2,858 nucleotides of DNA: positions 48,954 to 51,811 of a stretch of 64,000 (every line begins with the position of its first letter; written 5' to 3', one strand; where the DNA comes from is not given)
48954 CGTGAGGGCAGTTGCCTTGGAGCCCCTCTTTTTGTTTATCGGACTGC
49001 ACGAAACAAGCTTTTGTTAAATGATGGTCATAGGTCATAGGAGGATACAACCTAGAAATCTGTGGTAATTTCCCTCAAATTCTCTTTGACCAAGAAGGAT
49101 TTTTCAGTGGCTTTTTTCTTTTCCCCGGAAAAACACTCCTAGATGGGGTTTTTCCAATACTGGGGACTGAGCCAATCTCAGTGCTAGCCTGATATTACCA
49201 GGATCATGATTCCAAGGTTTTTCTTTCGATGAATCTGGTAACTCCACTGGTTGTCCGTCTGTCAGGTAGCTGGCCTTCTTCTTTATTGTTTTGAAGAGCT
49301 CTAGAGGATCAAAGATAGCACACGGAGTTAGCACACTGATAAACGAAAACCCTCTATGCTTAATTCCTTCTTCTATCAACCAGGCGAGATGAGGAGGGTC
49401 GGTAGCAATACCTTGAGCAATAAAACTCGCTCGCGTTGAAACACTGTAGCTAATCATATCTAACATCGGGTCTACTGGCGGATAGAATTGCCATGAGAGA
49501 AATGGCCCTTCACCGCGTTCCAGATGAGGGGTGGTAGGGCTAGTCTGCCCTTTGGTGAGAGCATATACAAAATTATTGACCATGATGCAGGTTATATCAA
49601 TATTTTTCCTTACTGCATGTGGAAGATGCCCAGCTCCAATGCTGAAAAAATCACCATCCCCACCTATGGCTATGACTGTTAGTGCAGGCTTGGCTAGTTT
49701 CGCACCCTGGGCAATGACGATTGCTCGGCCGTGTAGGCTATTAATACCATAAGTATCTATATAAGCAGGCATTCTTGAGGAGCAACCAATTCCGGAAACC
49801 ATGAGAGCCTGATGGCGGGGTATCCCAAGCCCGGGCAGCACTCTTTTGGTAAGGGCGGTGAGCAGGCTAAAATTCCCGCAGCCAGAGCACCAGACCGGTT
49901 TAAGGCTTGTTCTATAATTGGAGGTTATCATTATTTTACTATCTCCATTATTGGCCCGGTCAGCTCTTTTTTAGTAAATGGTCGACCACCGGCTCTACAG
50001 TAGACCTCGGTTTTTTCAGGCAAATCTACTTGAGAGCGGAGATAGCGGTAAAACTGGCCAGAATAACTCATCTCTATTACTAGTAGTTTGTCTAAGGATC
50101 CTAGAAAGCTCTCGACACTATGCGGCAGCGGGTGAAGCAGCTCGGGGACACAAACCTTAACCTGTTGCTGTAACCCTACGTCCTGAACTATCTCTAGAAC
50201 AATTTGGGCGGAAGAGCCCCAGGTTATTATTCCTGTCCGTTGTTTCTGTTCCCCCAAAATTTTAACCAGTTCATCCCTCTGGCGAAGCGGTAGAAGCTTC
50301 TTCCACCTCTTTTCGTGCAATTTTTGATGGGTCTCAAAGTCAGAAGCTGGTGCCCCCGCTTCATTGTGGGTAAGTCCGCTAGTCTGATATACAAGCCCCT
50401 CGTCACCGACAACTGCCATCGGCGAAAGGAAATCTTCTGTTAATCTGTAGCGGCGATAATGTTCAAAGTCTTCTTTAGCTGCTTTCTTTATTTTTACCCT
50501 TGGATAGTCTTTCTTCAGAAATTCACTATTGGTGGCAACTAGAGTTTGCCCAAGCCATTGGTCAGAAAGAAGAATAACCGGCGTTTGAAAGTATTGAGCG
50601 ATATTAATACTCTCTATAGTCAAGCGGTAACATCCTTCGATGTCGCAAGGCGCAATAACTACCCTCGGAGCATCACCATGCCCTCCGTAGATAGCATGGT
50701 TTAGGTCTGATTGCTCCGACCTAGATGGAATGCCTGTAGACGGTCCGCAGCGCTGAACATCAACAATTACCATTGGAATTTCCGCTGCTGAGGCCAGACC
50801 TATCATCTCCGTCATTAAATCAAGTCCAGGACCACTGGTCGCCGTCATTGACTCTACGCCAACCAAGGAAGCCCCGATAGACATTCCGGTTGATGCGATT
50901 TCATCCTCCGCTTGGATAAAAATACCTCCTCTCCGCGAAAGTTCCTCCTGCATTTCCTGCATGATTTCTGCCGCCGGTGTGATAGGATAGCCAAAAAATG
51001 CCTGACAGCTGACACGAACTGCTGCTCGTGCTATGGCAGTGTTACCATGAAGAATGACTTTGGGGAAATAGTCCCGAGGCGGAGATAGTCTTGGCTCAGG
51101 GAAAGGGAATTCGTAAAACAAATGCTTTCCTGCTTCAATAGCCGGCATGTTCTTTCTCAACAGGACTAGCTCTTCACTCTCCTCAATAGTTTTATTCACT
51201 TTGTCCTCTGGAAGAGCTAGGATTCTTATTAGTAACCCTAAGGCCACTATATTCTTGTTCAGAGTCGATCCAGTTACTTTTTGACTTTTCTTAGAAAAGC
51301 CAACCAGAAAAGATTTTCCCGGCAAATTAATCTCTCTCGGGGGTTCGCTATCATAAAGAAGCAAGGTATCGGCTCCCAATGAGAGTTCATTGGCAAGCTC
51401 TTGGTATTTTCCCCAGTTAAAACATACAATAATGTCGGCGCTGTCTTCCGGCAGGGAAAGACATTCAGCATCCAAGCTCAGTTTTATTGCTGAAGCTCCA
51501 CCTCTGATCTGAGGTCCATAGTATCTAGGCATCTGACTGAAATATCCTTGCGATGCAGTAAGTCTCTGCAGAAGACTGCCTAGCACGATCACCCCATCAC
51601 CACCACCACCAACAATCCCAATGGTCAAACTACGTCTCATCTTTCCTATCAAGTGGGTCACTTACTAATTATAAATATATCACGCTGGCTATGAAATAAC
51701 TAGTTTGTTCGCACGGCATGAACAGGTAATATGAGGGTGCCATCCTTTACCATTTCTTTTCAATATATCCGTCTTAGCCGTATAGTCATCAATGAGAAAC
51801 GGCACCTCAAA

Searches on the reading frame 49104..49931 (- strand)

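Call 23: search_protein_families(library=pfam, proteins=[window:49104-49931:-], max_evalue=1e-8)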
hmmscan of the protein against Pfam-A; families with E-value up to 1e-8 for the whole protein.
window:49104-49931:- (275 aa): 1 family
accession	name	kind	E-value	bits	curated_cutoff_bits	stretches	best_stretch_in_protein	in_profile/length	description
PF02775.26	TPP_enzyme_C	-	1e-23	84.2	21.9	1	48-200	2-151/151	Thiamine pyrophosphate enzyme, C-terminal TPP binding domain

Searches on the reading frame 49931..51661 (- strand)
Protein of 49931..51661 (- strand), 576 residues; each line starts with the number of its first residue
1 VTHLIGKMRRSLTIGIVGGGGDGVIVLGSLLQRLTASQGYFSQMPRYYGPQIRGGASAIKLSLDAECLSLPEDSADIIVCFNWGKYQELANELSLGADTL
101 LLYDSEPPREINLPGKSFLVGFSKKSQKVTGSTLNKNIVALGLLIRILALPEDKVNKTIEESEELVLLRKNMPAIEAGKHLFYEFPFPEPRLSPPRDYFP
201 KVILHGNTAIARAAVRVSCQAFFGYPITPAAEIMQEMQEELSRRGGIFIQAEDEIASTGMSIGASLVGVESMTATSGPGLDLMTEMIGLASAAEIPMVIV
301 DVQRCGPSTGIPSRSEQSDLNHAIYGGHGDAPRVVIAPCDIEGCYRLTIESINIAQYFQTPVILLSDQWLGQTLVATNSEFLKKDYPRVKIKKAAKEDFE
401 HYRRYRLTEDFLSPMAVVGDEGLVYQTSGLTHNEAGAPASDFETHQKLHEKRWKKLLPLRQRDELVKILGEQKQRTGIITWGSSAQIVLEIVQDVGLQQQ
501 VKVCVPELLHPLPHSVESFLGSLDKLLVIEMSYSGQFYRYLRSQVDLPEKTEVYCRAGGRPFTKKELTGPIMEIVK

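Call 23: search_protein_families(library=pfam, proteins=[window:49931-51661:-], max_evalue=1e-8)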
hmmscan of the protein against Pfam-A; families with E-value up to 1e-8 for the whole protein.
window:49931-51661:- (576 aa): 2 families
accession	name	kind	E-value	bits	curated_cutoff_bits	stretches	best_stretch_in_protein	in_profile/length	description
PF01855.24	POR_N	-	1.3e-51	176.1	27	1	213-448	2-228/231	Pyruvate flavodoxin/ferredoxin oxidoreductase, thiamine diP-bdg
PF01558.24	POR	-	2e-17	64.4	27.4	1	20-178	1-171/173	Pyruvate ferredoxin/flavodoxin oxidoreductase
